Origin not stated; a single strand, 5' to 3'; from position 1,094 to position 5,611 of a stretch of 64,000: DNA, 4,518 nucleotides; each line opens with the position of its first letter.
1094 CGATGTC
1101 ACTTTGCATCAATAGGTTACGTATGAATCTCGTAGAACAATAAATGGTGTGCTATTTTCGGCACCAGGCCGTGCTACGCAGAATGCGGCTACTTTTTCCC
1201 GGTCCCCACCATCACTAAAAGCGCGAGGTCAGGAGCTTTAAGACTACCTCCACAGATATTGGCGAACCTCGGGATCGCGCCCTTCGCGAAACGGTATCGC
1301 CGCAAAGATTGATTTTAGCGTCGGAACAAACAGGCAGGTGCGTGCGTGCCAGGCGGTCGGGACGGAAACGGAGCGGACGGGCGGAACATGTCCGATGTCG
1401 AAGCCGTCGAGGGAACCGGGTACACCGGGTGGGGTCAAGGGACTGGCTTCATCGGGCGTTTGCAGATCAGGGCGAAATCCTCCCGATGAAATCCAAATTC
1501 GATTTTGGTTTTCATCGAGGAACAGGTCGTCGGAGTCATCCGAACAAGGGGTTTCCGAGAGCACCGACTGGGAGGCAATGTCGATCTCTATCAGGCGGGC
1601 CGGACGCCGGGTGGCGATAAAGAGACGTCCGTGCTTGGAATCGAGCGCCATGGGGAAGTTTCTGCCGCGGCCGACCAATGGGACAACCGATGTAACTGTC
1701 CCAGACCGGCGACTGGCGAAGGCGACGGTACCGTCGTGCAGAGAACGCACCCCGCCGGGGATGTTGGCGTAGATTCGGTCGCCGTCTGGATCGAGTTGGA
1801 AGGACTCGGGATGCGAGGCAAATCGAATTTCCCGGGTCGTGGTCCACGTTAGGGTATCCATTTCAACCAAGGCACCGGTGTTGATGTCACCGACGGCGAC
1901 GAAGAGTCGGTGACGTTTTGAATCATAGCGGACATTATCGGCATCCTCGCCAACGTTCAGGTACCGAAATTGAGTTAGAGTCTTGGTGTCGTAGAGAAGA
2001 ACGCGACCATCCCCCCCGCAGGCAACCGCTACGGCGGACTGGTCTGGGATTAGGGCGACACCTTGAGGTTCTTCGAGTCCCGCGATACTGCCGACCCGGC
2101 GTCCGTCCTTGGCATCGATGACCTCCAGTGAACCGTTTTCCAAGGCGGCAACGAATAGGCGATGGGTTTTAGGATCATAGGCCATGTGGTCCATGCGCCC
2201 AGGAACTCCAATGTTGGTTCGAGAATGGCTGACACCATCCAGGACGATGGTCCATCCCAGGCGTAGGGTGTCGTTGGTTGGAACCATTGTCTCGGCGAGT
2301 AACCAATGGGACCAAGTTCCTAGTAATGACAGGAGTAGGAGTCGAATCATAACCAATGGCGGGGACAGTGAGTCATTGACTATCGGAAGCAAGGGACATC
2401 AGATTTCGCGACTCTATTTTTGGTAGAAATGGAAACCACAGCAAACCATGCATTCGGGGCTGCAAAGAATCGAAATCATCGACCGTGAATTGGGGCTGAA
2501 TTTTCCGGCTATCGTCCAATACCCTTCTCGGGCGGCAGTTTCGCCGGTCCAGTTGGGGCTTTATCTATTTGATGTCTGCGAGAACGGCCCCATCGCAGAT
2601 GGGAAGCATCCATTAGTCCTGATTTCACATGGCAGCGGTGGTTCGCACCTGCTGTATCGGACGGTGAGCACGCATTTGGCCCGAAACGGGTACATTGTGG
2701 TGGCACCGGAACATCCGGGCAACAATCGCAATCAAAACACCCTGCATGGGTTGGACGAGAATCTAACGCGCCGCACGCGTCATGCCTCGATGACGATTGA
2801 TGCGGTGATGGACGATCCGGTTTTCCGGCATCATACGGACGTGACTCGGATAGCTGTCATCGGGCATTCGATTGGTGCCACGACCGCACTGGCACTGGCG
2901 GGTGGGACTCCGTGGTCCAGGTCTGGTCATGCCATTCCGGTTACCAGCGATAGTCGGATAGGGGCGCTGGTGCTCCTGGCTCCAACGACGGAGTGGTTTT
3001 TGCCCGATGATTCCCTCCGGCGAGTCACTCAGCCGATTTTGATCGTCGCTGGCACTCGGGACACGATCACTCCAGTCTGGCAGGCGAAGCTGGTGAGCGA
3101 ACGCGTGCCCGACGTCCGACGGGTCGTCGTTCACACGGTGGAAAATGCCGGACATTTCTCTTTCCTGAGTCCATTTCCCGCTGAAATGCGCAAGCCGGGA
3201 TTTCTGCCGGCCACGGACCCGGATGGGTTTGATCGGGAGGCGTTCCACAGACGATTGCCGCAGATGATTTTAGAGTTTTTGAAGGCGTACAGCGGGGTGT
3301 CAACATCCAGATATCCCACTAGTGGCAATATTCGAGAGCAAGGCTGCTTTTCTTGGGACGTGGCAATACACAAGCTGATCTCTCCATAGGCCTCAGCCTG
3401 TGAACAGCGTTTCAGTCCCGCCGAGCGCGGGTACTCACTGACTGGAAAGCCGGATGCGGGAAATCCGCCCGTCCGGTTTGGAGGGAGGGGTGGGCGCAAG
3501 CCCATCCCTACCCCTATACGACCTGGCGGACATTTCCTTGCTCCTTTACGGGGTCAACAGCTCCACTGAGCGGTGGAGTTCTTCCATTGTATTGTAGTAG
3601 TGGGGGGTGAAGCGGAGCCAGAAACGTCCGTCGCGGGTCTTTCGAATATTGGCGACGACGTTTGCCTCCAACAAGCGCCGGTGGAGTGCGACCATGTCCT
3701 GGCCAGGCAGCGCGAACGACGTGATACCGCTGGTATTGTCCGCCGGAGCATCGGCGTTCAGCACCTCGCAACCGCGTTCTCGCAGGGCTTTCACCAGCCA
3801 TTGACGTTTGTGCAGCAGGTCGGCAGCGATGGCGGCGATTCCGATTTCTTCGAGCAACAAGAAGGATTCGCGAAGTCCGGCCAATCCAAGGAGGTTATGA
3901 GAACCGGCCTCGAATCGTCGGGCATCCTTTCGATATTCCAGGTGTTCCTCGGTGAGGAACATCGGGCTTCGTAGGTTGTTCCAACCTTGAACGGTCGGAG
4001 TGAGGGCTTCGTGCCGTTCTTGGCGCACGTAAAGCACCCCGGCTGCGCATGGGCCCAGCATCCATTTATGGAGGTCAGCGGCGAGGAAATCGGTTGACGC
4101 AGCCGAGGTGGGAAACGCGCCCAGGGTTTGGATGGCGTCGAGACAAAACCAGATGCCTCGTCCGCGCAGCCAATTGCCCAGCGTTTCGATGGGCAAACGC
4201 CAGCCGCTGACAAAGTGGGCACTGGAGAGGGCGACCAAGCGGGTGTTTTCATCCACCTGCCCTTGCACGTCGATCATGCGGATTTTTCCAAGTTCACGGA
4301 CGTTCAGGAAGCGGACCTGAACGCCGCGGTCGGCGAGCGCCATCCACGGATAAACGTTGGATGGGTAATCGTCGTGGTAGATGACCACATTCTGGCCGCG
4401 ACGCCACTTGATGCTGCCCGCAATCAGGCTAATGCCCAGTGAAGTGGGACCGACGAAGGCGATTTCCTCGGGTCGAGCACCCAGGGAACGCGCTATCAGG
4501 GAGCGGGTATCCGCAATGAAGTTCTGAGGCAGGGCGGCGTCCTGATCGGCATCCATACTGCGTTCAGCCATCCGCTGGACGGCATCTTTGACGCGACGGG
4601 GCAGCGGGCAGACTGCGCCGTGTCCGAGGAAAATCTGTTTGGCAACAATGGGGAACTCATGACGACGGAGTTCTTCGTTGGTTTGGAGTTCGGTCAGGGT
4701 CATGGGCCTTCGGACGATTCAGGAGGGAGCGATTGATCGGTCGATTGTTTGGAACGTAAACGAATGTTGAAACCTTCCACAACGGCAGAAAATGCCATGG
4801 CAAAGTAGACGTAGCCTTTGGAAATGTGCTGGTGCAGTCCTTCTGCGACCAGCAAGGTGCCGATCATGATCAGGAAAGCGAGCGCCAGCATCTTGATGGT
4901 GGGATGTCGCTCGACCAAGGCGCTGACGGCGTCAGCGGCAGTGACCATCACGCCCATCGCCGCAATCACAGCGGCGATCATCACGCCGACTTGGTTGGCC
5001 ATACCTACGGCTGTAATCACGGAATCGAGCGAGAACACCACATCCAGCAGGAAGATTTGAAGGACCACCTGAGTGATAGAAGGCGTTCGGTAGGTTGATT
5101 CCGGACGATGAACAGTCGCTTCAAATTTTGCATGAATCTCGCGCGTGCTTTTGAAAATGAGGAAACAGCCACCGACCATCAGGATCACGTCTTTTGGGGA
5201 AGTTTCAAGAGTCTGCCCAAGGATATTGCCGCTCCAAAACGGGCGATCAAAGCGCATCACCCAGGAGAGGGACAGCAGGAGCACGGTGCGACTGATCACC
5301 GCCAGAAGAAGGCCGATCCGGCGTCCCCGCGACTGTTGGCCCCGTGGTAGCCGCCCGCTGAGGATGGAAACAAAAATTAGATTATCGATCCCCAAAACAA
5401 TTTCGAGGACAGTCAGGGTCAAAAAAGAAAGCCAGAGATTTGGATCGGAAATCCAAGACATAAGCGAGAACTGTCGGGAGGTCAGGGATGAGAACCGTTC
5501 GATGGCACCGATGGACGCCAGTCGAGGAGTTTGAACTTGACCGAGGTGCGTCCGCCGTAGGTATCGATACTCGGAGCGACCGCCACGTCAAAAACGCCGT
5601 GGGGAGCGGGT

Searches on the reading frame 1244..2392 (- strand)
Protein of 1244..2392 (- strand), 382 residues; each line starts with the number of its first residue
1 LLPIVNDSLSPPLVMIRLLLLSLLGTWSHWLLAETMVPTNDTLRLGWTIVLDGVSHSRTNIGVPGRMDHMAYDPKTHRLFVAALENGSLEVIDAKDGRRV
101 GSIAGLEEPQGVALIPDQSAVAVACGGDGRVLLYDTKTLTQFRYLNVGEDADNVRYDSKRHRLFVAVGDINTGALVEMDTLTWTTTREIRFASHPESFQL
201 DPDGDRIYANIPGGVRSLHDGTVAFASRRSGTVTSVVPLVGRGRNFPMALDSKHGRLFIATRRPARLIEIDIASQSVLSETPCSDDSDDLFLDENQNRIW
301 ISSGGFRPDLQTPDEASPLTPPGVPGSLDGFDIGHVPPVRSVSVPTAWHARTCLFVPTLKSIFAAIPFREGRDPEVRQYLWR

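Call 30: search_protein_families(library=pfam, proteins=[window:1244-2392:-], max_evalue=0.001)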
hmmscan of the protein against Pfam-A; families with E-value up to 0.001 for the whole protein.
window:1244-2392:- (382 aa): 2 families
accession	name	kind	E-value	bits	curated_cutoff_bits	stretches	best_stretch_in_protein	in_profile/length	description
PF25174.1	Beta-prop_THOC3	-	8.9e-08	31.9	305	1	47-173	29-154/272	THOC3 beta-propeller domain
PF23414.1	Beta-prop_EML_2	-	0.00021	21.2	90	0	111-187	3-75/266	Echinoderm microtubule-associated protein second beta-propeller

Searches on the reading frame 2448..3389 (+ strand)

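Call 30: search_protein_families(library=pfam, proteins=[window:2448-3389:+], max_evalue=0.001)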
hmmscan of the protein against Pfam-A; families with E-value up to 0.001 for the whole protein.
window:2448-3389:+ (313 aa): 10 families
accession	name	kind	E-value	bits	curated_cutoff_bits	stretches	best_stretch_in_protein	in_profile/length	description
PF00561.26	Abhydrolase_1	-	1.3e-16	61.4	25.8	1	55-184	1-107/245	alpha/beta hydrolase fold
PF03403.19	PAF-AH_p_II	-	5e-13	48.8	20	1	39-90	84-136/372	Platelet-activating factor acetylhydrolase, isoform II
PF12697.13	Abhydrolase_6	-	1.2e-10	42.9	26.3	1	57-181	2-96/217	Alpha/beta hydrolase family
PF07224.18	Chlorophyllase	-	2.7e-10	40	26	1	48-153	36-136/301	Chlorophyllase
PF12146.15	Hydrolase_4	-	5.3e-10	39.4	27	1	55-152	5-95/239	Serine aminopeptidase, S33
PF01738.24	DLH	-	5.3e-08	33.2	21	1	51-245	11-194/217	Dienelactone hydrolase family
PF12740.14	PETase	-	3.9e-06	26.9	28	1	108-239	98-214/263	PET hydrolase-like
PF00326.27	Peptidase_S9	-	5.8e-05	23.1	22.6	0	76-152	9-83/213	Prolyl oligopeptidase family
PF12695.13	Abhydrolase_5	-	0.00036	20.8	27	0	125-237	49-141/164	Alpha/beta hydrolase family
PF08386.16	Abhydrolase_4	-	0.00068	20.2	21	0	188-238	28-75/103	TAP-like protein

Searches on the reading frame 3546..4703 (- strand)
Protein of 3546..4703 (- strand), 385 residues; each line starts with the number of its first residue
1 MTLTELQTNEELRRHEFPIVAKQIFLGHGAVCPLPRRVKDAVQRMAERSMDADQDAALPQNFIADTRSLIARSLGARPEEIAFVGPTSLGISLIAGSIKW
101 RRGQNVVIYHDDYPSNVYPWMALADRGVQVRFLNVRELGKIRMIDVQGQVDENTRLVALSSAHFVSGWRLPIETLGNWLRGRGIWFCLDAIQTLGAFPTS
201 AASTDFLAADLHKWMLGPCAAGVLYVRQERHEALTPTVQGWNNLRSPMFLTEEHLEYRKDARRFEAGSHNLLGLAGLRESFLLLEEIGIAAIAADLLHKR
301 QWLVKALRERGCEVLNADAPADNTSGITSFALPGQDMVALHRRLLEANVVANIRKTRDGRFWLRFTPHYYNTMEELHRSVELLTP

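Call 30: search_protein_families(library=pfam, proteins=[window:3546-4703:-], max_evalue=0.001)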
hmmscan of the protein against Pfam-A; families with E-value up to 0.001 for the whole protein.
window:3546-4703:- (385 aa): 1 family
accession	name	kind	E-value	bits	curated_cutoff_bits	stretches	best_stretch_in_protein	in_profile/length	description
PF00266.25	Aminotran_5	-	9.7e-44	150.3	21.5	1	61-349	43-333/371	Aminotransferase class-V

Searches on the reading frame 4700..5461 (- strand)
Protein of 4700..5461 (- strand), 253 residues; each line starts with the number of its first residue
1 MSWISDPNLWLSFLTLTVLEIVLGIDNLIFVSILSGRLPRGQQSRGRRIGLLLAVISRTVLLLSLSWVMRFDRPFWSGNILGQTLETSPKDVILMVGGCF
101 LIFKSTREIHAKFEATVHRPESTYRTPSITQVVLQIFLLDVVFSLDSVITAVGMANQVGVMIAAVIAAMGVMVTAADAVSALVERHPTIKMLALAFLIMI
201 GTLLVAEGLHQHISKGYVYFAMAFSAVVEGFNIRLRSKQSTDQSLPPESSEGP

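Call 30: search_protein_families(library=pfam, proteins=[window:4700-5461:-], max_evalue=0.001)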
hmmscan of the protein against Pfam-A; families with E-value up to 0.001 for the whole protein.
window:4700-5461:- (253 aa): 1 family
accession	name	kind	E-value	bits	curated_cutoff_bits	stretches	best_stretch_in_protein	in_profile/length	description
PF03741.22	TerC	-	1.8e-44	152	27.8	1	14-207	1-177/178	Integral membrane protein TerC family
